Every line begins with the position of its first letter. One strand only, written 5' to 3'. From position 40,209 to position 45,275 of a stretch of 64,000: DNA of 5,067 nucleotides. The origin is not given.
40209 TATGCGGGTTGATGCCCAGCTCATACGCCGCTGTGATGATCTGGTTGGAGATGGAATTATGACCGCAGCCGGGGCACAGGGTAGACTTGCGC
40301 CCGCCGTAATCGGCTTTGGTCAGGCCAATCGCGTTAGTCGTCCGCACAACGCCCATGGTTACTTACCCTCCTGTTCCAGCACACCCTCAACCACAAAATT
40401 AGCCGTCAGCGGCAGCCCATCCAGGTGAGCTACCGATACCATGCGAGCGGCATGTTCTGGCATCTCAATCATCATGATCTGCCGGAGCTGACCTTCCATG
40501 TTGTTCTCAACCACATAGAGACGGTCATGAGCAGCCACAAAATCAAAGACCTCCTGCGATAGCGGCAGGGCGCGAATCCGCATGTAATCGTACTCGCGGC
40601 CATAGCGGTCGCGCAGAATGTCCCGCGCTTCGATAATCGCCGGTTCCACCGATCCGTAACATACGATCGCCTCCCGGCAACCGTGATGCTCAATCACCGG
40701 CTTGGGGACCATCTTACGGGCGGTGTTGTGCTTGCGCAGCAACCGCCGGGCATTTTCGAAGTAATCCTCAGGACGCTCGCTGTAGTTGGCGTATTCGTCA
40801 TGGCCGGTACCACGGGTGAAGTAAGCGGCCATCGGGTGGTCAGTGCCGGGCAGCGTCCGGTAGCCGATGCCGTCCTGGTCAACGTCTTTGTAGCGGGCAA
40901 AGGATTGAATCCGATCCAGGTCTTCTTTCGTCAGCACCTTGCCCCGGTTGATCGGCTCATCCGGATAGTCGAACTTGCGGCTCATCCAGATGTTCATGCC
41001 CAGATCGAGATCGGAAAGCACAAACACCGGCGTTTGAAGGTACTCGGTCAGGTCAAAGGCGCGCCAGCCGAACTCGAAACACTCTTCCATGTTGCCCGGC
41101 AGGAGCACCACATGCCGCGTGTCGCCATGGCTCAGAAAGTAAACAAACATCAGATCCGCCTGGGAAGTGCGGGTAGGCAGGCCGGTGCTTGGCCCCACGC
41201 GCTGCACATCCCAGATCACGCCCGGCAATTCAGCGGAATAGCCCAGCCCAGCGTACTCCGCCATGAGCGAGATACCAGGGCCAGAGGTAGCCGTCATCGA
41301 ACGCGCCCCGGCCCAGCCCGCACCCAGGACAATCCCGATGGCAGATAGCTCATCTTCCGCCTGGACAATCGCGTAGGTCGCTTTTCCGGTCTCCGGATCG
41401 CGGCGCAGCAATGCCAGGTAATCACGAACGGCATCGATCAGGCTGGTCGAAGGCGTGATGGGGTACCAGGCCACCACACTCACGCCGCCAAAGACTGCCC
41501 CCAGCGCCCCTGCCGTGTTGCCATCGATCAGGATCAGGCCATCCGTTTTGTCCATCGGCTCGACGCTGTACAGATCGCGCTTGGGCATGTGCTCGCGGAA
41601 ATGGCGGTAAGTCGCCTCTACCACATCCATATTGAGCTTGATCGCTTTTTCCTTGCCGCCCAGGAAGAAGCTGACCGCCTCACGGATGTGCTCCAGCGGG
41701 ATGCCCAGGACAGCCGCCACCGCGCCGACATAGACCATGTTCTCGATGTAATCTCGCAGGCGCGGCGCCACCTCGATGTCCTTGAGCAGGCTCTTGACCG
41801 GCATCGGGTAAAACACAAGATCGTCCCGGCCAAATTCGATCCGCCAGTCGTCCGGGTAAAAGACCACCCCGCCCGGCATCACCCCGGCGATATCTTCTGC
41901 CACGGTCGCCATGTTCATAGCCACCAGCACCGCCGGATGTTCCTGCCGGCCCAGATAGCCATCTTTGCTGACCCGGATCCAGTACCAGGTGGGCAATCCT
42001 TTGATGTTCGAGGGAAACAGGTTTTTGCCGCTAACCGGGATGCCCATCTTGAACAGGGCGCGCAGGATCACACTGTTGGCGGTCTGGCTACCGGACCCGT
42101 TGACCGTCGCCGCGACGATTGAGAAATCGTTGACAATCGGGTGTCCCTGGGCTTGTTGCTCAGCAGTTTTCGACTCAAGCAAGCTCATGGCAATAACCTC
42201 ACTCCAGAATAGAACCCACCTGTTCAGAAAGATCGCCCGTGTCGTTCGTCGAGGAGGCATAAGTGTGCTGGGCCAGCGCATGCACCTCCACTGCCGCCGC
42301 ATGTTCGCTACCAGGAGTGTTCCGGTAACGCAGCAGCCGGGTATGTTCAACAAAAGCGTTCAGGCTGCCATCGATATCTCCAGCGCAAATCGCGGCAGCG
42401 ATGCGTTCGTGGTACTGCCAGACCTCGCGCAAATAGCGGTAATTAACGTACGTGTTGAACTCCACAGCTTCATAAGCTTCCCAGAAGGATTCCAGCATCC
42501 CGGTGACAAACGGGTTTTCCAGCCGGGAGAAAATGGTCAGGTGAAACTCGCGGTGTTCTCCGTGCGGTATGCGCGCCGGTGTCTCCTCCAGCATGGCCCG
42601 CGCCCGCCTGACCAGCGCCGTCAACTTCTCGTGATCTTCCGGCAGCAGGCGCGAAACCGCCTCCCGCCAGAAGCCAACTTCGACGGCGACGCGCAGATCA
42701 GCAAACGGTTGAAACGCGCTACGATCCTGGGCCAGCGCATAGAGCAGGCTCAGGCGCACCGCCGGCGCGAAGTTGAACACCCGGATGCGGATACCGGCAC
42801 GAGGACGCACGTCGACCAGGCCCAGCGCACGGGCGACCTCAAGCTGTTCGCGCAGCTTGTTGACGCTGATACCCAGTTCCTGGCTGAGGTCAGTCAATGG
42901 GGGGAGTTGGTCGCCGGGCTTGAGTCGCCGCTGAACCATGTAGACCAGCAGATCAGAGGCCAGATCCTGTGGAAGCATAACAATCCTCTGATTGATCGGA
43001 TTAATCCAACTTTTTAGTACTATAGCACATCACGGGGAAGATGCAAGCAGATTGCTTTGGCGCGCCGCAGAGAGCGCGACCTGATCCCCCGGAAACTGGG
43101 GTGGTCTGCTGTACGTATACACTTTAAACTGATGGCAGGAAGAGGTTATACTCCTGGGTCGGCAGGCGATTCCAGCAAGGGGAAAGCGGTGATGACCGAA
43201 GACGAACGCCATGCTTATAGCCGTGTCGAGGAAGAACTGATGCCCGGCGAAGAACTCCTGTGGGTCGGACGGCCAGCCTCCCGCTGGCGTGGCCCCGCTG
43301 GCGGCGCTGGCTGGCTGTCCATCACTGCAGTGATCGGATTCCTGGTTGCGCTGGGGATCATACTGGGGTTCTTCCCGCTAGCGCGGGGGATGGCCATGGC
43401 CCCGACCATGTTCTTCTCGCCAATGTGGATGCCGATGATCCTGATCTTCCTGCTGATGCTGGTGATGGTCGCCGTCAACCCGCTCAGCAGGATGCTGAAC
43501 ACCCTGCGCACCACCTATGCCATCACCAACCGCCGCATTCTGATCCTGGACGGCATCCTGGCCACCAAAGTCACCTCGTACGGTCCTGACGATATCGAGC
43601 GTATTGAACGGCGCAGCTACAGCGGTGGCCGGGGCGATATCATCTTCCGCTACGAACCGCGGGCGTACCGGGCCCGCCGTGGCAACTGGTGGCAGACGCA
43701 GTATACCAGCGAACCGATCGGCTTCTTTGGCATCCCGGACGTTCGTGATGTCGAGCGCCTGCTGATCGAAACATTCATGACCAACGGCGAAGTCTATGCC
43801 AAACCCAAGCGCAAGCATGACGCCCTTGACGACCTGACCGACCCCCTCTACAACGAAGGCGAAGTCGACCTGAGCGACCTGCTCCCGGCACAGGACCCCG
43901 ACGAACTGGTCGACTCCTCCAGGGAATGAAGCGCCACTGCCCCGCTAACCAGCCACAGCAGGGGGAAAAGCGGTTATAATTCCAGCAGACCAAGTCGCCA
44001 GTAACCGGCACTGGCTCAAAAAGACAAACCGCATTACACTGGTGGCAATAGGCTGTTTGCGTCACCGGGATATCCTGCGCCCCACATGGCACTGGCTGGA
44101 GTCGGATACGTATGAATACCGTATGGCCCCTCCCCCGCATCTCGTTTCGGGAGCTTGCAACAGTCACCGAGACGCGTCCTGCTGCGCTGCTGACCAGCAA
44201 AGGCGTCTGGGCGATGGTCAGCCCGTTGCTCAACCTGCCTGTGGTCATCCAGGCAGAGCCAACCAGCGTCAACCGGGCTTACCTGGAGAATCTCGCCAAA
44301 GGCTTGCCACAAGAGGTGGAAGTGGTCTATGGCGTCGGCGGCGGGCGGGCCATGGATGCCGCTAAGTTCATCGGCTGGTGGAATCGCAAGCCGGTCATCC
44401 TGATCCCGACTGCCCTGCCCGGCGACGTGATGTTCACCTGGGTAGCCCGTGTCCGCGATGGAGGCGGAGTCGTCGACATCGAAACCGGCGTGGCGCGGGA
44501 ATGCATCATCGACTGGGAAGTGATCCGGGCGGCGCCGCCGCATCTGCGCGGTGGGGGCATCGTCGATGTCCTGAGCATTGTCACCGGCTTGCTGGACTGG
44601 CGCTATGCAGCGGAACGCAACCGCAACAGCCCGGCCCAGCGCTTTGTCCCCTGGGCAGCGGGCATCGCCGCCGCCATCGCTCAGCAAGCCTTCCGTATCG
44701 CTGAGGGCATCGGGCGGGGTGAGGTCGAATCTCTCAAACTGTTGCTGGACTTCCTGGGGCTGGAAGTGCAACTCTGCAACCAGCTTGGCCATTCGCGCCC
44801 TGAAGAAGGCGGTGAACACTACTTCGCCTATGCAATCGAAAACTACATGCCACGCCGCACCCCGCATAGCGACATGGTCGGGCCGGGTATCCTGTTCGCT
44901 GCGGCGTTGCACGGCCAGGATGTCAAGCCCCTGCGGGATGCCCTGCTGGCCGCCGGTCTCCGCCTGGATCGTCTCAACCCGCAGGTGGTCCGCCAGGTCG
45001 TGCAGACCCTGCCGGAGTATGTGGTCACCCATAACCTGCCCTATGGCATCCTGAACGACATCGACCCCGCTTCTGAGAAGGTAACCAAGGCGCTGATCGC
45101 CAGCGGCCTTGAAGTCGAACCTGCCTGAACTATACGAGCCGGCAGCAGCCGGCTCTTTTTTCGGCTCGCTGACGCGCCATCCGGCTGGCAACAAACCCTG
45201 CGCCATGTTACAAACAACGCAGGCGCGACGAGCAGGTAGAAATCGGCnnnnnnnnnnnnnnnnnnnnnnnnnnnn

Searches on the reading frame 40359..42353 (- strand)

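Call 40: search_protein_families(library=pfam, proteins=[window:40359-42353:-], max_evalue=0.00001)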
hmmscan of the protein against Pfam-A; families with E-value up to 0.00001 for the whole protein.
window:40359-42353:- (664 aa): 2 families
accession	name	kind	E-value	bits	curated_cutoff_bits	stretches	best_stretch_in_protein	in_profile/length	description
PF01855.24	POR_N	-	5e-46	157.7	27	1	285-448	2-154/231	Pyruvate flavodoxin/ferredoxin oxidoreductase, thiamine diP-bdg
PF01558.24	POR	-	5e-29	102.1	27.4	1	86-249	2-172/173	Pyruvate ferredoxin/flavodoxin oxidoreductase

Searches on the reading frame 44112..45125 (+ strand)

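Call 40: search_protein_families(library=pfam, proteins=[window:44112-45125:+], max_evalue=0.00001)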
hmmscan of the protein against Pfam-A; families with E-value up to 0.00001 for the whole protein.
window:44112-45125:+ (338 aa): 1 family
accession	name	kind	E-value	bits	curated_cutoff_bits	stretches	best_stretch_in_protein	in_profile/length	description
PF13685.12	Fe-ADH_2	-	5.7e-10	39.8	28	1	57-142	62-149/149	Iron-containing alcohol dehydrogenase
